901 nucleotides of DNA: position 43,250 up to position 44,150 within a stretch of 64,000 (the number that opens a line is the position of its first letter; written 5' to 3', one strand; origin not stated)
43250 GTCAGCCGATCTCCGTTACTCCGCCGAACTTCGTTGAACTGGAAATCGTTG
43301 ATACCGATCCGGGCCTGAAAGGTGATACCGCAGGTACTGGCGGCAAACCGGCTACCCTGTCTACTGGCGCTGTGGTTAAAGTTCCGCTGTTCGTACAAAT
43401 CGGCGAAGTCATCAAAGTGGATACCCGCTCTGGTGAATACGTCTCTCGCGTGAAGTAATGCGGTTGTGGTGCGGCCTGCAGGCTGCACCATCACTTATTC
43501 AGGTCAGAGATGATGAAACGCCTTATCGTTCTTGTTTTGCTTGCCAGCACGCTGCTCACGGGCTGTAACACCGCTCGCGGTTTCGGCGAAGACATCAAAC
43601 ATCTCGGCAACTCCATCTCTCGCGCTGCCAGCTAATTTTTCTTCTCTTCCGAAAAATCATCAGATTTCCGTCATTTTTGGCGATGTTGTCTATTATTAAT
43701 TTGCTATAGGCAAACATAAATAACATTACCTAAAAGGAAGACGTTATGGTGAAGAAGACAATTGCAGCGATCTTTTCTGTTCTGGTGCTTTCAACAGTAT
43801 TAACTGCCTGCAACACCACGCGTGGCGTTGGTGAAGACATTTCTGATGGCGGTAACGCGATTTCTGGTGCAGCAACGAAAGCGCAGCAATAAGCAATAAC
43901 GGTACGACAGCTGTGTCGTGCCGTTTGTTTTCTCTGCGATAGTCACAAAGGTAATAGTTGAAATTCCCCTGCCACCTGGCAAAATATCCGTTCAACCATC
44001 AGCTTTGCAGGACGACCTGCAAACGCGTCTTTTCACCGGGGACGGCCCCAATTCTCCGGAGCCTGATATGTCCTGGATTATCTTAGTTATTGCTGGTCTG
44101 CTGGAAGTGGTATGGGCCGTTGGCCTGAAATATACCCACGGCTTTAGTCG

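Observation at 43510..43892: Entericidin A/B tandem small-lipoprotein pair, both below the ORF-track threshold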

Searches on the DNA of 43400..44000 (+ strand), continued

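Call 54: get_annotated_region(hit=H13, flank=6000)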
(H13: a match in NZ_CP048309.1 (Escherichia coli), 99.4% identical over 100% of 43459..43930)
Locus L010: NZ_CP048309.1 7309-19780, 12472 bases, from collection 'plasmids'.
description: Escherichia coli strain 9 plasmid p009_E, complete sequence
organism: Escherichia coli (NCBI taxid 562)
taxonomy: Bacteria; Pseudomonadota; Gammaproteobacteria; Enterobacterales; Enterobacteriaceae; Escherichia; Escherichia coli
host: -; source: cell culture,environment; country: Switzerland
typing (MOB-suite, as given by PLSDB): non-mobilizable
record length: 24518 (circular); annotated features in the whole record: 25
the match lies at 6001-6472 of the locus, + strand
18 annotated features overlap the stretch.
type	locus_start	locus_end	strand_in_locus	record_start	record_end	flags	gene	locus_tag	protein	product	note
CDS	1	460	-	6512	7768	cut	yjeH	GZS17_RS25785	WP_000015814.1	L-methionine/branched-chain amino acid transporter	GO:0055085 - transmembrane transport [Evidence IEA]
CDS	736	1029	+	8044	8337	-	-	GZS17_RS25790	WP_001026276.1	co-chaperone GroES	-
CDS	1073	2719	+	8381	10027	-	groL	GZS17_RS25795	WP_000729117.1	chaperonin GroEL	GO:0006457 - protein folding [Evidence IEA]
CDS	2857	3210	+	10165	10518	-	-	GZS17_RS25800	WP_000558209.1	DUF4156 domain-containing protein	-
CDS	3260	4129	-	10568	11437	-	-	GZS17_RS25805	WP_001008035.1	YjeJ family protein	-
CDS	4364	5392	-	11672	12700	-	epmB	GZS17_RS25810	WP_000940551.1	EF-P beta-lysylation protein EpmB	GO:0072581 - protein-N6-(L-lysyl)-L-lysine modification to protein-N6-(beta-lysyl)-L-lysine [Evidence IEA]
CDS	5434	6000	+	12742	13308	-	efp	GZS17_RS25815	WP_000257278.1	elongation factor P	GO:0006414 - translational elongation [Evidence IEA]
CDS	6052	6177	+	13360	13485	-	ecnA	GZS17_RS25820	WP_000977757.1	lipoprotein antitoxin entericidin A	-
CDS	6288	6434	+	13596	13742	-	ecnB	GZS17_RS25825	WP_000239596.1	lipoprotein toxin entericidin B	-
CDS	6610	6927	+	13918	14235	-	sugE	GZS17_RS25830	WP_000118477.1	quaternary ammonium compound efflux SMR transporter SugE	-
CDS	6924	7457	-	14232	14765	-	blc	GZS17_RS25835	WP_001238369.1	lipocalin Blc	-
CDS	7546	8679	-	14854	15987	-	-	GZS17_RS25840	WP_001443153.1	cephalosporin-hydrolyzing class C beta-lactamase EC-5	-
predicted_resistance_gene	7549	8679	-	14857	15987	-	blaEC-5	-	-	cephalosporin-hydrolyzing class C beta-lactamase EC-5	predicted by amrfinderplus; class BETA-LACTAM; identity 100.0%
CDS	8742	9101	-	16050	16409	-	frdD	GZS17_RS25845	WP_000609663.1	fumarate reductase subunit FrdD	-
CDS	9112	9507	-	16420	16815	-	frdC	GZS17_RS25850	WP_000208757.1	fumarate reductase subunit FrdC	-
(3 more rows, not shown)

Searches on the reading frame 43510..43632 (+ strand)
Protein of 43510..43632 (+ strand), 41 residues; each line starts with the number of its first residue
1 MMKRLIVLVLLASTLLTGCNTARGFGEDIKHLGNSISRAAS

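Call 5: search_protein_families(proteins=[window:43510-43632:+], library=ncbifam, max_evalue=0.01)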
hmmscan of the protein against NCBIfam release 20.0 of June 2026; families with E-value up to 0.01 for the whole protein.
seq(41 aa): 5 families
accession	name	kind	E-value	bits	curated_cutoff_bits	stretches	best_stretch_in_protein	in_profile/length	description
NF007319.0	PRK09810.1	equivalog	1e-33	114.9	86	1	1-41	1-41/41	lipoprotein antitoxin entericidin A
NF007487.1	PRK10081.1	equivalog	9e-12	44.5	94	1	7-40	10-43/48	lipoprotein toxin entericidin B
NF047408.1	SA0632_fam_LP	equivalog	0.007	16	70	1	2-20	1-19/68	SA0632 family lipoprotein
NF046038.1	NGK_0946_fam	subfamily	0.0071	16.8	45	1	2-35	1-34/102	NGK_0946 family protein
NF007424.1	PRK09967.1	equivalog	0.0096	16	155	1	1-24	1-24/160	OmpA family protein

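Call 8: profile_search(protein=window:43510-43632:+)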
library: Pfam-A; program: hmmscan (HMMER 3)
A. the first sequence (41 residues): domains with independent E <= 10: 3; with E <= 0.001: 1
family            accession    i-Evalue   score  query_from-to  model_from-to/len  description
Entericidin       PF08085.16    7.6e-06    26.2      21-40          1-20/20  Entericidin EcnA/B family
LPAM_1            PF08139.17      0.023    15.6       2-20          1-18/18  Prokaryotic membrane lipoprotein lipid attachment site
Ibs_toxin         PF13956.11        2.5     8.6       1-11          1-11/19  Toxin Ibs, type I toxin-antitoxin system

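Call 48: search_protein_families(proteins=[window:43510-43632:+], library=padloc, max_evalue=1)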
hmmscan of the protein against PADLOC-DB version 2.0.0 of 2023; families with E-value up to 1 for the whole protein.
seq(41 aa): 0 families

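Call 50: search_solved_structures(query=window:43510-43632:+, max_evalue=1)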
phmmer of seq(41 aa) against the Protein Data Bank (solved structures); distinct sequences matched with E-value up to 1: 0.

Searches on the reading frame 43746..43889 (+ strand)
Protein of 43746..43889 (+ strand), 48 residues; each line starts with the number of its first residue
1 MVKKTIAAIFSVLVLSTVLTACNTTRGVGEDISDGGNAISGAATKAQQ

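Call 5: search_protein_families(proteins=[window:43746-43889:+], library=ncbifam, max_evalue=0.01)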
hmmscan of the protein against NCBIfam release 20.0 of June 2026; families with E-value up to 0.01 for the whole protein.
seq(48 aa): 2 families
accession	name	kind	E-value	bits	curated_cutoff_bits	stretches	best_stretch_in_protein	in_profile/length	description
NF007487.1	PRK10081.1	equivalog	6.2e-36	121.9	94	1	1-48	1-48/48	lipoprotein toxin entericidin B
NF007319.0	PRK09810.1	equivalog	2.5e-12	46.5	86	1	9-43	6-40/41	lipoprotein antitoxin entericidin A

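Call 9: profile_search(protein=window:43746-43889:+)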
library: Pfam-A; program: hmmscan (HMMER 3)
A. the first sequence (48 residues): domains with independent E <= 10: 1; with E <= 0.001: 1
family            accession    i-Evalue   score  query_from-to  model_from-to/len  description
Entericidin       PF08085.16    5.9e-07    29.7      24-43          1-20/20  Entericidin EcnA/B family

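Call 48: search_protein_families(proteins=[window:43746-43889:+], library=padloc, max_evalue=1)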
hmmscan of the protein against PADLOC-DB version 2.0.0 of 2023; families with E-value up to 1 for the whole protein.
seq(48 aa): 0 families

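Call 49: search_solved_structures(query=window:43746-43889:+, max_evalue=1)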
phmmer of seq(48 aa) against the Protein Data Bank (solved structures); distinct sequences matched with E-value up to 1: 0.
